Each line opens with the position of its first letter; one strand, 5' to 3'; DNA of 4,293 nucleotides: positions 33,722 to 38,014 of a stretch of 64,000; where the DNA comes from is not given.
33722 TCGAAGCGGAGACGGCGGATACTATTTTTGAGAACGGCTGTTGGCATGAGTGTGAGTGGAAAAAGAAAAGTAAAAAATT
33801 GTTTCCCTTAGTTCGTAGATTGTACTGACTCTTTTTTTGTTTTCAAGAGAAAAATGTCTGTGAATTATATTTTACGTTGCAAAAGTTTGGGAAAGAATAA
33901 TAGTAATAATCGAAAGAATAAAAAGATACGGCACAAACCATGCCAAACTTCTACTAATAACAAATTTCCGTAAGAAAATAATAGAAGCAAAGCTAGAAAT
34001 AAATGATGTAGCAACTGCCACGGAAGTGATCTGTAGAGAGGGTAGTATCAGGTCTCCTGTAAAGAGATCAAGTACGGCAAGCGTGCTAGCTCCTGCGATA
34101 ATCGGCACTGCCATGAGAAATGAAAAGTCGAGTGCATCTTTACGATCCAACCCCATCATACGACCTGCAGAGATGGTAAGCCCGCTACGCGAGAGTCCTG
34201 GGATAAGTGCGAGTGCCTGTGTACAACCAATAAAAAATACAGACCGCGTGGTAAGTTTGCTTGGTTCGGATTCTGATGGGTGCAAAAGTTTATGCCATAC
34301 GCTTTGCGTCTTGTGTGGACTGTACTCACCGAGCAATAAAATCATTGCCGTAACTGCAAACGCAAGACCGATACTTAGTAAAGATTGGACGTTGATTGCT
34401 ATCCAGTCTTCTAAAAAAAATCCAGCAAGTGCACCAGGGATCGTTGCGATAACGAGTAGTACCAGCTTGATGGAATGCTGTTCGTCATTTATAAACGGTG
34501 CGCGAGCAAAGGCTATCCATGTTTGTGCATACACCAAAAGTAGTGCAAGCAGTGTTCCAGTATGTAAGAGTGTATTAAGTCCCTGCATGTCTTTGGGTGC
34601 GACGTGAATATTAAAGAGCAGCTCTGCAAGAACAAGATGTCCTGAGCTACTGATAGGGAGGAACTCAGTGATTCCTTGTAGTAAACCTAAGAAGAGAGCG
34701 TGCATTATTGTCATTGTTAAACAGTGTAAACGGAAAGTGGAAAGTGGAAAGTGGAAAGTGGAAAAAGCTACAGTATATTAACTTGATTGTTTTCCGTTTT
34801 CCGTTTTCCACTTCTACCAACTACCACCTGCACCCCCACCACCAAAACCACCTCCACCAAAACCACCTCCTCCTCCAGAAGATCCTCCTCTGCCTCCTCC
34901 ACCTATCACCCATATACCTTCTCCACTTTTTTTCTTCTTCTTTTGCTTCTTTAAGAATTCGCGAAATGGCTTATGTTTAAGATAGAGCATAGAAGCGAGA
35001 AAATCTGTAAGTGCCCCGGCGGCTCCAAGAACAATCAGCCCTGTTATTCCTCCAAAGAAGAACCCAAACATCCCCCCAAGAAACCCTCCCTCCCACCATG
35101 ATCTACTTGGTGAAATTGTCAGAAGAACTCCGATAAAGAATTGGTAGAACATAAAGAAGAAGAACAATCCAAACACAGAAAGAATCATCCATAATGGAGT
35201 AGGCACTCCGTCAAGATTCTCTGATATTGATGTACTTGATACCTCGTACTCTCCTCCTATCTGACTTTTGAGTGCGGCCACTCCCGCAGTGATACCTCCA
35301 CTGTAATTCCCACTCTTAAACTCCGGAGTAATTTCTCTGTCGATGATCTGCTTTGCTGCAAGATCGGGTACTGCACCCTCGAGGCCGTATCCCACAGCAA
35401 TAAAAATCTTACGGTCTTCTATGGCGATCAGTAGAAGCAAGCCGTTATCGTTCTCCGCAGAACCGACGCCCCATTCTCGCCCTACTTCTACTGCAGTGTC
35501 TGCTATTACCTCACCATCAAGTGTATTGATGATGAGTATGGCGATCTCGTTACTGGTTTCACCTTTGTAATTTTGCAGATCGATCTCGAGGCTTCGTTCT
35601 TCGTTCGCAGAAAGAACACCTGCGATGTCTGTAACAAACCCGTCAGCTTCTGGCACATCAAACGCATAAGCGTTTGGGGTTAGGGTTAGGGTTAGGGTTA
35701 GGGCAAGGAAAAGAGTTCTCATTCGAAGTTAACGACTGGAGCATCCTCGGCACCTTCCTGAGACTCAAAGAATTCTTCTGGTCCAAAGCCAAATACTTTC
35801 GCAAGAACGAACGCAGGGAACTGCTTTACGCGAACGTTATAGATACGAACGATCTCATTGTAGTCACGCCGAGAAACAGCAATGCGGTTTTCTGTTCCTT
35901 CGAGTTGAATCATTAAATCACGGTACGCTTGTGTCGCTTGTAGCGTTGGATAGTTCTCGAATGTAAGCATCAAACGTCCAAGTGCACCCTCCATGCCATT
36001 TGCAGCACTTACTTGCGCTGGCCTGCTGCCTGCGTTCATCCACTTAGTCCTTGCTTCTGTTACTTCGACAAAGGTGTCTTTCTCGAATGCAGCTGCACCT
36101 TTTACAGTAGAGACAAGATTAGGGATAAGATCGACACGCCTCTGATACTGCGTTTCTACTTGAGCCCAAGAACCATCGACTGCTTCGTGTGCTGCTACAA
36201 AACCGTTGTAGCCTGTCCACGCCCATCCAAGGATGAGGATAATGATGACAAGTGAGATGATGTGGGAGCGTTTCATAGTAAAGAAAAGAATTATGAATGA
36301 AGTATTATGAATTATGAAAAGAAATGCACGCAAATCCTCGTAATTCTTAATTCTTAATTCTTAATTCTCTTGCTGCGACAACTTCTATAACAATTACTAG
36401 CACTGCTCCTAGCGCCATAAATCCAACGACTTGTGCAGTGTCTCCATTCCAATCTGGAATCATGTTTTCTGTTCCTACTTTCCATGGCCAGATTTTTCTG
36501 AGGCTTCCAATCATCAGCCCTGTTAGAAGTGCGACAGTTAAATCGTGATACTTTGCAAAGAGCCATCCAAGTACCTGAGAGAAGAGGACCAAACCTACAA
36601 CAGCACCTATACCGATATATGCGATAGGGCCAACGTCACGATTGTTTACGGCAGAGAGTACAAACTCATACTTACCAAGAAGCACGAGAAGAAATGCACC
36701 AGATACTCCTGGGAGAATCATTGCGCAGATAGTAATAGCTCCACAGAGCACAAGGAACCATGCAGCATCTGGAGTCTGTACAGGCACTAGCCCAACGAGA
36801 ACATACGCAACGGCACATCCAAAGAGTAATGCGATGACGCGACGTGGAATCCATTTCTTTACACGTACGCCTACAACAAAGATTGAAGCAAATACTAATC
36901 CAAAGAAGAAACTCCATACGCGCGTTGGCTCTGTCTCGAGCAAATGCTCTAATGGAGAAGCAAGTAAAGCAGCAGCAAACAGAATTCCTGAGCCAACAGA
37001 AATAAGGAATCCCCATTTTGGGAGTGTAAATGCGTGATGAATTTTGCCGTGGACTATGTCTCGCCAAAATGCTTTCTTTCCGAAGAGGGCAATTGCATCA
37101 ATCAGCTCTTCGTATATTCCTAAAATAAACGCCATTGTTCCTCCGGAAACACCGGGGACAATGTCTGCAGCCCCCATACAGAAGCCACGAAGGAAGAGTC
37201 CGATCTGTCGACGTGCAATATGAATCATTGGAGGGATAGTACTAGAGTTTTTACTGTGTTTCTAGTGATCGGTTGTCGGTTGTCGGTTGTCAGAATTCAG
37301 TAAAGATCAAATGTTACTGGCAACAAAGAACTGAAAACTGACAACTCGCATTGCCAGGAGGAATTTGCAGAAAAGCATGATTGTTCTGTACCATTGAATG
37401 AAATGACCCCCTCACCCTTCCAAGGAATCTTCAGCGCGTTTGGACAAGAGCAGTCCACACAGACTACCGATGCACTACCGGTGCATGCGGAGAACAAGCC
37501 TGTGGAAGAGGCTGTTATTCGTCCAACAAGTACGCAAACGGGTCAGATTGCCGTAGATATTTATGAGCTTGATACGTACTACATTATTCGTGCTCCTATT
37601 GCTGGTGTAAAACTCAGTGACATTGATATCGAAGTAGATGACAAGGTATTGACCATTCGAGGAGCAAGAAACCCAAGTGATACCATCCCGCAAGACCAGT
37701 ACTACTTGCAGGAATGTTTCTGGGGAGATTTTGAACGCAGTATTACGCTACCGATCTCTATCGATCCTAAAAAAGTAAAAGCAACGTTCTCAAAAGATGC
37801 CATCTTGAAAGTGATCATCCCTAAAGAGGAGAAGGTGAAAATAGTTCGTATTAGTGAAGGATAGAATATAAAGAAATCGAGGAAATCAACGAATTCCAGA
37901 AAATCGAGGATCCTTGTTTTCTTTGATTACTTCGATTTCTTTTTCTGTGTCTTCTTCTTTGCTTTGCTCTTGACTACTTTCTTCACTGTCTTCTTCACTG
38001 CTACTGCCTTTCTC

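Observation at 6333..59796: Window-wide pattern: intergenic spacers filled with inverted pairs of short tandem heptamer arrays with locus-specific unit sequence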

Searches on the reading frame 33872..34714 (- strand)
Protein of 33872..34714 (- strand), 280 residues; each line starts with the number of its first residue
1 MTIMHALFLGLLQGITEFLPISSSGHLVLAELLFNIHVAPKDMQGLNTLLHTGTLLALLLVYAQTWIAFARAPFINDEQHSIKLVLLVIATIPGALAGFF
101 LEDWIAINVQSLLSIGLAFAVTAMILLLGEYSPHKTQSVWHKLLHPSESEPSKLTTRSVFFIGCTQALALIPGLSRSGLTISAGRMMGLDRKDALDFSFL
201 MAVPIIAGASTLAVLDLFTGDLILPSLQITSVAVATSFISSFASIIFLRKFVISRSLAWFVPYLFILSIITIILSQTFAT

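Call 43: search_protein_families(library=pfam, proteins=[window:33872-34714:-])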
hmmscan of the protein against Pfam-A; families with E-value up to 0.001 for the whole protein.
window:33872-34714:- (280 aa): 1 family
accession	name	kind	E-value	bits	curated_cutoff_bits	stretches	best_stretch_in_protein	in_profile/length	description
PF02673.24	BacA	-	9.5e-64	216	33.4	1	6-270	1-257/257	Bacitracin resistance protein BacA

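Call 47: find_encoding_contigs(protein=window:33872-34714:-, flank=10000, max_places=10)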
Protein window:33872-34714:- (280 aa): no gene with exactly this product is on record in the collection.

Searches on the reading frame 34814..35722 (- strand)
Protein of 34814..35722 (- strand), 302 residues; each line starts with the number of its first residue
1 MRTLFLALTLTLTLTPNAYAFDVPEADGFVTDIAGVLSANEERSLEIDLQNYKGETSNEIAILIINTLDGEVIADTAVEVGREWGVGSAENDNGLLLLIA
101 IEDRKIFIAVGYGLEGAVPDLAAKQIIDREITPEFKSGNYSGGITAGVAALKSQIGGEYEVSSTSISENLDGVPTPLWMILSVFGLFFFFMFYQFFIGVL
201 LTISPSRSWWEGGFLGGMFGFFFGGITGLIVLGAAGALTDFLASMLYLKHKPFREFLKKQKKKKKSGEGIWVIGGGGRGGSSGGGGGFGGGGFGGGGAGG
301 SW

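Call 43: search_protein_families(library=pfam, proteins=[window:34814-35722:-])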
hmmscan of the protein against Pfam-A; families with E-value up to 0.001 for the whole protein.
window:34814-35722:- (302 aa): 1 family
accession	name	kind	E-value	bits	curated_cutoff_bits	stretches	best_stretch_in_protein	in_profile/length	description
PF04536.20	TPM_phosphatase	-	7.3e-40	136.3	22.1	1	30-152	1-123/125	TPM domain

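Call 48: find_encoding_contigs(protein=window:34814-35722:-, flank=10000, max_places=10)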
Protein window:34814-35722:- (302 aa): 23 contigs read that carry it; 4 places shown.
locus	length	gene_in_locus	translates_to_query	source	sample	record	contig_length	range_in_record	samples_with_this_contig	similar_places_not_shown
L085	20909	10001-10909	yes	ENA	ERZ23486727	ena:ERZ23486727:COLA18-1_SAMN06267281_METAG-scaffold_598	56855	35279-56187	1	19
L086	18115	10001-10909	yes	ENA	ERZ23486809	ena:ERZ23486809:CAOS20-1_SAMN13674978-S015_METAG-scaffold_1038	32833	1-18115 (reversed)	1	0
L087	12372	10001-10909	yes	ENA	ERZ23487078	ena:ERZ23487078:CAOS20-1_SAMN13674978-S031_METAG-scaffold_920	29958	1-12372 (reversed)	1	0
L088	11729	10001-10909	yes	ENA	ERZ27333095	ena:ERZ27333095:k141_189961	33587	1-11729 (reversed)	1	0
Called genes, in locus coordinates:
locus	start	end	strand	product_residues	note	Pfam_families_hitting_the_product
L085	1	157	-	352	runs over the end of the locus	PF13439:Glyco_transf_4, PF20706:GT4-conflict, PF00534:Glycos_transf_1, PF13692:Glyco_trans_1_4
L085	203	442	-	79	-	-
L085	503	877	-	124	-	PF00072:Response_reg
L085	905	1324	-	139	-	-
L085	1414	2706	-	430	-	PF02403:Seryl_tRNA_N, PF00587:tRNA-synt_2b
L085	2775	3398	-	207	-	-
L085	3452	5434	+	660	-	PF04851:ResIII, PF13245:AAA_19 (faint), PF17757:UvrB_inter, PF27431:UvrB_3rd, PF00271:Helicase_C, PF12344:UvrB, PF02151:UVR (weak)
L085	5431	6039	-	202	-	-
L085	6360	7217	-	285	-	PF00483:NTP_transferase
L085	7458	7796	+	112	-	-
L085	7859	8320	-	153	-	PF00011:HSP20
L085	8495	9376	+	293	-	PF04018:VCA0040-like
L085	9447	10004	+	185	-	PF04011:LemA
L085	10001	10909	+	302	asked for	PF04536:TPM_phosphatase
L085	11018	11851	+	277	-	PF02673:BacA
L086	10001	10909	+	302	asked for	PF04536:TPM_phosphatase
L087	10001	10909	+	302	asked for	PF04536:TPM_phosphatase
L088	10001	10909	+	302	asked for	PF04536:TPM_phosphatase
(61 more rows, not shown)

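Call 65: find_homologous_proteins(query=window:34814-35722:-, max_evalue=1e-40)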
Query window:34814-35722:- (302 aa): 509 proteins with E <= 1e-40 among 8000 candidates; the best 120 are listed.
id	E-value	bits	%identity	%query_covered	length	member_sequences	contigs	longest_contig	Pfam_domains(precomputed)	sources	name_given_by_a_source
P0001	6.6e-187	638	99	100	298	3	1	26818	PF04536.21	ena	-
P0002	1.7e-149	515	79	85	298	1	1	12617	PF04536.21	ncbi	-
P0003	4.1e-146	504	77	85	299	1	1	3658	PF04536.21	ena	-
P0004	2.4e-144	498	74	89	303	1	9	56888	PF04536.21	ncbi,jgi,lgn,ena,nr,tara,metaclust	ncbi:MAG: TPM domain-containing protein [Candidatus Peribacteraceae bacterium]|jgi:uncharacterized p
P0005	2.5e-143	495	73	90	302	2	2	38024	PF04536.21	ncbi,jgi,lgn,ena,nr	ncbi:MAG: TPM domain-containing protein [bacterium]|nr:TPM domain-containing protein [bacterium] MDA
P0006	4.7e-141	488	72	85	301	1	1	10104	PF04536.21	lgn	-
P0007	1.3e-140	486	73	90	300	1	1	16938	PF04536.21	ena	-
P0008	1.6e-140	486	75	85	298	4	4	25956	PF04536.21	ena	-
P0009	7.5e-137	474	72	87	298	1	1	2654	PF04536.21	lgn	-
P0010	6.2e-135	467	70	89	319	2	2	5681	PF04536.21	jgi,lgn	-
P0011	6.1e-130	451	67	89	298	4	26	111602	PF04536.21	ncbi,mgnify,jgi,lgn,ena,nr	ncbi:MAG: hypothetical protein HOG89_05775 [Candidatus Peribacter sp.]|mgnify:FL=1|nr:hypothetical p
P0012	7.8e-130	451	71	85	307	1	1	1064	PF04536.21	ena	-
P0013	1.6e-112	394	63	82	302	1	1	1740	PF04536.21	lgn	-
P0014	1.3e-111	391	64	87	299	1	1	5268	PF04536.21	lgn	-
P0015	6.2e-108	379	58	86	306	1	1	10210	PF04536.21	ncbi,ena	-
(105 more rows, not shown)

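Call 66: find_encoding_contigs(protein=P0001, flank=10000, max_places=5)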
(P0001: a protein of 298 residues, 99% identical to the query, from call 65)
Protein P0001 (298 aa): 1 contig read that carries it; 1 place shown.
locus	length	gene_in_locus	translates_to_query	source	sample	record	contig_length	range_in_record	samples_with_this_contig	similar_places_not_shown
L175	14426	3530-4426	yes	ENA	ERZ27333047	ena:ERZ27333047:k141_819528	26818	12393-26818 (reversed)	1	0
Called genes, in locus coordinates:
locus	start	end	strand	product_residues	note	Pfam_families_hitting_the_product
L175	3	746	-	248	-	?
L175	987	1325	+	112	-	-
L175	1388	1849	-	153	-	PF00011:HSP20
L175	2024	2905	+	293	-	PF04018:VCA0040-like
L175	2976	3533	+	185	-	PF04011:LemA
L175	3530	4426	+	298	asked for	PF04536:TPM_phosphatase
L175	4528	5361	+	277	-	PF02673:BacA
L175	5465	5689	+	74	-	PF01381:HTH_3, PF04545:Sigma70_r4 (weak), PF12844:HTH_19 (weak), PF13560:HTH_31 (weak)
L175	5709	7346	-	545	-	PF01368:DHH, PF02272:DHHA1 (weak), PF17768:RecJ_OB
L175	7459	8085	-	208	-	-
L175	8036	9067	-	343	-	PF18884:TSP3_bac (faint)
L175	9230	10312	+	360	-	PF00226:DnaJ, PF01556:DnaJ_C, PF00684:DnaJ_CXXCXGXG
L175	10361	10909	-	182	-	PF13083:KH_KhpA-B (weak), PF01424:R3H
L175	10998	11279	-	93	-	PF00216:Bac_DNA_binding, PF18291:HU-HIG, PF14908:HU-CCDC81_euk_1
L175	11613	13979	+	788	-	PF01751:Toprim, PF01131:Topoisom_bac, PF13368:Toprim_C_rpt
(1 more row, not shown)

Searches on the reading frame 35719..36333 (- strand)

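Call 43: search_protein_families(library=pfam, proteins=[window:35719-36333:-])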
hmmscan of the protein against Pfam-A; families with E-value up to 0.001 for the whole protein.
window:35719-36333:- (204 aa): 1 family
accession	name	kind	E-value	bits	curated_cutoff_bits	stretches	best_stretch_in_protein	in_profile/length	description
PF04011.17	LemA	-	3.3e-53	179.9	26.2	1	55-203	1-149/149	LemA family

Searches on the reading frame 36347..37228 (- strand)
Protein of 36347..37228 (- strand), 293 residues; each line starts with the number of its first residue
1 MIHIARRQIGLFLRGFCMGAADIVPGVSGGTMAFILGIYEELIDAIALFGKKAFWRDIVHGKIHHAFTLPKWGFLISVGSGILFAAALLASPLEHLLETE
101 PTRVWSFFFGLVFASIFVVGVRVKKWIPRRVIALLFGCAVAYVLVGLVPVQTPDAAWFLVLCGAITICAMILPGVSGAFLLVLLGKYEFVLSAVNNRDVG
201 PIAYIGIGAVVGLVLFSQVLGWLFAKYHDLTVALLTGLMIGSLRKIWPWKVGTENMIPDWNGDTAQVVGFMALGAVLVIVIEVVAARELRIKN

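Call 43: search_protein_families(library=pfam, proteins=[window:36347-37228:-])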
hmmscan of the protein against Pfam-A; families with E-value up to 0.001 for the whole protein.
window:36347-37228:- (293 aa): 1 family
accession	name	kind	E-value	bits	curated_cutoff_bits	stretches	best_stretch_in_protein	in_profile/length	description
PF04018.18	VCA0040-like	-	9.3e-84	281.3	26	1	18-256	1-238/246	Undecaprenyl phosphate translocase-like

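Call 53: find_related_loci(query=window:36347-37228:-, collection=metagenome_contigs, flank=10000)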
Query window:36347-37228:- (293 aa) in metagenome_contigs; peptide patterns used: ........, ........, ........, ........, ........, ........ (x = any residue, [..] = any of these).
210 stretches matched a pattern; 86 encode a relative of the query (tblastn E <= 1e-3); the best 80 are kept; 80 distinct loci.
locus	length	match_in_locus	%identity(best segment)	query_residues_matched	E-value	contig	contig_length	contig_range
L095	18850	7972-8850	85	1-293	3e-164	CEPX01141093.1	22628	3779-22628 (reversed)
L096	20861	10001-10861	85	1-287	2e-162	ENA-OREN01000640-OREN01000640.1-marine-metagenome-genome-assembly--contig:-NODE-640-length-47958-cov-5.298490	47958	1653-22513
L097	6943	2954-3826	79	1-291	2e-153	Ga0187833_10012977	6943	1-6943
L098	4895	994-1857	72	1-288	2e-137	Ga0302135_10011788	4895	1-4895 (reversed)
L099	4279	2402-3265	72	1-288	2e-137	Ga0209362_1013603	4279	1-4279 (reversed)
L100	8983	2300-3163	72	1-288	5e-135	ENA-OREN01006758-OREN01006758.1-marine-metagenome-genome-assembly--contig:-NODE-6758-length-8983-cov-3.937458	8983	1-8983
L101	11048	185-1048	70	1-288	2e-125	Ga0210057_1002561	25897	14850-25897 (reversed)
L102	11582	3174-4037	69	1-288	5e-123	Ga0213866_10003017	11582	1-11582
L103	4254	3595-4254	74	1-220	7e-103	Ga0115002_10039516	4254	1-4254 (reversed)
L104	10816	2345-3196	57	6-288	3e-101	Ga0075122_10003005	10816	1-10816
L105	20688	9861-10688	56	15-287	1e-97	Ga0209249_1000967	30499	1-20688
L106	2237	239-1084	55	1-282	9e-100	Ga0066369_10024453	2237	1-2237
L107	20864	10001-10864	54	6-287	2e-90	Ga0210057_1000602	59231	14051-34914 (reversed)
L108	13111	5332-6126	56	3-268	7e-87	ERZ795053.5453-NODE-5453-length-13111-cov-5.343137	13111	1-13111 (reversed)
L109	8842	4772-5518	56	6-255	4e-83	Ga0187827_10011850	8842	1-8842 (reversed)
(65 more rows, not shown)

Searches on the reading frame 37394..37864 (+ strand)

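Call 43: search_protein_families(library=pfam, proteins=[window:37394-37864:+])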
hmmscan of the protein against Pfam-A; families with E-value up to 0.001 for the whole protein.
window:37394-37864:+ (156 aa): 2 families
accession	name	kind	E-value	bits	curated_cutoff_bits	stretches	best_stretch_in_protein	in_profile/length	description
PF00011.27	HSP20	-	4.7e-16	59.2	20.8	1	56-149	2-92/102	Hsp20/alpha crystallin family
PF17886.7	ArsA_HSP20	-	0.00019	21.4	22.5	1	61-140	2-61/63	HSP20-like domain found in ArsA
